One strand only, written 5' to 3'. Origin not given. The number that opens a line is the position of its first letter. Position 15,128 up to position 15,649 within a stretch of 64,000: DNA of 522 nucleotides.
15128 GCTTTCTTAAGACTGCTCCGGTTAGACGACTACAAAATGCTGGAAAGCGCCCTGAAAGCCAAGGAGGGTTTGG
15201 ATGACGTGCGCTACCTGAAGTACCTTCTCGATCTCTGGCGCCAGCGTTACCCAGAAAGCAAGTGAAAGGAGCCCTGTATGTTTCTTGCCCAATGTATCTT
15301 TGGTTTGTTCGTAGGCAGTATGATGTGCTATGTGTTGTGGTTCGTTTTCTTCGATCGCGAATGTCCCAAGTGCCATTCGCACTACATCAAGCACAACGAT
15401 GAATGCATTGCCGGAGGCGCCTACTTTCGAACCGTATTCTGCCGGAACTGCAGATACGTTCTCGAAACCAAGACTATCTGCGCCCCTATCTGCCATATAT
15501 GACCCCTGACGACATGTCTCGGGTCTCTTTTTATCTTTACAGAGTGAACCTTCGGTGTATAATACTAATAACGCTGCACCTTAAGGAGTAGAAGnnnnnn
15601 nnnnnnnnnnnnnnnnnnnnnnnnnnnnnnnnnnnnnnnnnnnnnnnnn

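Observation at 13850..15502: Tandem paralogous 178-aa hypothetical proteins with a conserved upstream motif, followed by a TM-anchored zinc-ribbon mini-protein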

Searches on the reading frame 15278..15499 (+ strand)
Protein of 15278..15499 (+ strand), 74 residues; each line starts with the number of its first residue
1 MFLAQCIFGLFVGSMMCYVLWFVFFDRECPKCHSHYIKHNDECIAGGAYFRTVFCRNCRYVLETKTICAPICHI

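Call 8: search_protein_families(library=pfam, proteins=[window:15278-15499:+], max_evalue=0.1)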
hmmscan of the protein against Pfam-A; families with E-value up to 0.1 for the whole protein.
window:15278-15499:+ (74 aa): 1 family
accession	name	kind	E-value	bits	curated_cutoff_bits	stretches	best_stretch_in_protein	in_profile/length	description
PF02150.21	Zn_ribbon_RPB9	-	0.019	15.3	25.2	0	29-65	4-34/36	RNA polymerases M/15 Kd subunit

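Call 9: search_protein_families(library=ncbifam, proteins=[window:15278-15499:+], max_evalue=0.1)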
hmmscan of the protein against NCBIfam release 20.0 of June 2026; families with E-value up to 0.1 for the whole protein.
window:15278-15499:+ (74 aa): 0 families

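Call 42: search_protein_families(library=phrogs, proteins=[window:15278-15499:+], max_evalue=0.1)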
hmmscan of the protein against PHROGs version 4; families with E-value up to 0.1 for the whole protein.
window:15278-15499:+ (74 aa): 0 families

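Call 43: search_protein_families(library=padloc, proteins=[window:15278-15499:+], max_evalue=0.1)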
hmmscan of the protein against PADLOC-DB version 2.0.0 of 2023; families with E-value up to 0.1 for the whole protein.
window:15278-15499:+ (74 aa): 0 families

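Call 68: list_cluster_members(proteins=[window:15278-15499:+, window:15152-15496:-, window:13216-13677:+, window:13297-13821:-, window:14741-15262:+, window:14729-15262:+, window:16917-17189:+, window:11107-11568:+, window:11659-12192:-])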
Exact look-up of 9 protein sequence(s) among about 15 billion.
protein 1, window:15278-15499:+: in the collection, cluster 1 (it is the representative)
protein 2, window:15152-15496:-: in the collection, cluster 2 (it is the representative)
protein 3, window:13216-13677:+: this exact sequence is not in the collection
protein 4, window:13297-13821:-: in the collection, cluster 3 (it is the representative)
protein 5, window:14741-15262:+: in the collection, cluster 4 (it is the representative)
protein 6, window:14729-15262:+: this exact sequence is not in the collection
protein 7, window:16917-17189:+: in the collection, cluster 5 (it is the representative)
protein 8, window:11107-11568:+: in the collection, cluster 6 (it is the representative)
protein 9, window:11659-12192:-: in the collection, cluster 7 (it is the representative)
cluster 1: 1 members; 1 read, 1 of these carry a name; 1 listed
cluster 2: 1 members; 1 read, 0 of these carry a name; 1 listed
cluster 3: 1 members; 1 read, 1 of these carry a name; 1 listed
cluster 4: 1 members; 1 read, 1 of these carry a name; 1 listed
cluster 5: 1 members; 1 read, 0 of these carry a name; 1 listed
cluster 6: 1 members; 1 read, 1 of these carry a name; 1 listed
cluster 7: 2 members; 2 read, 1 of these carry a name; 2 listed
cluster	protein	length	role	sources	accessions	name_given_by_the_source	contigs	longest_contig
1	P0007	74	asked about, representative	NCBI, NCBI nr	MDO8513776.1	MAG: hypothetical protein Q7S37_04715 [bacterium] | hypothetical protein [bacterium]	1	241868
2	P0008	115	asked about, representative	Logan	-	-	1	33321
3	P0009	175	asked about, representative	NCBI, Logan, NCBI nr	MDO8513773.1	MAG: hypothetical protein Q7S37_04700 [bacterium] | hypothetical protein [bacterium]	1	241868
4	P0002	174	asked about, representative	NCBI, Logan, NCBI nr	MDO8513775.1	MAG: hypothetical protein Q7S37_04710 [bacterium] | hypothetical protein [bacterium]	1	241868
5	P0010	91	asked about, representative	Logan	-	-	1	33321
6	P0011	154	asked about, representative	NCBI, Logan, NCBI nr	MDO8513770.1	MAG: hypothetical protein Q7S37_04685 [bacterium] | hypothetical protein [bacterium]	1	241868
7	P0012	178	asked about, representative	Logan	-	-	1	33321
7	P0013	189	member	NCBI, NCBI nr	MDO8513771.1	MAG: hypothetical protein Q7S37_04690 [bacterium] | hypothetical protein [bacterium]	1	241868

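Call 77: search_solved_structures(query=window:15278-15499:+, max_evalue=1)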
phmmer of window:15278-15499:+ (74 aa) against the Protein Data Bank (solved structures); distinct sequences matched with E-value up to 1: 4.
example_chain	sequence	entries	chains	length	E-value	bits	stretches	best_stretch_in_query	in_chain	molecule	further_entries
7wg3_I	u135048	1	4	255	0.032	18.2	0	29-65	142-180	IL17RB protein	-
3qt1_I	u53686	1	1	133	0.14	16.2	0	25-36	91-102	DNA-directed RNA polymerase II subunit RPB9, DNA-directed RNA polymerase III subunit RPC10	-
7uwk_C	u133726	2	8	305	0.45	14.5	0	29-59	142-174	Interleukin-17 receptor B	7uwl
7uwj_C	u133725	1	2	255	0.51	14.4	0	29-59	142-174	Interleukin-17 receptor B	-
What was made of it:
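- On Zinc ribbon (the 74-aa ORF): There is no PDB relative (call 77).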
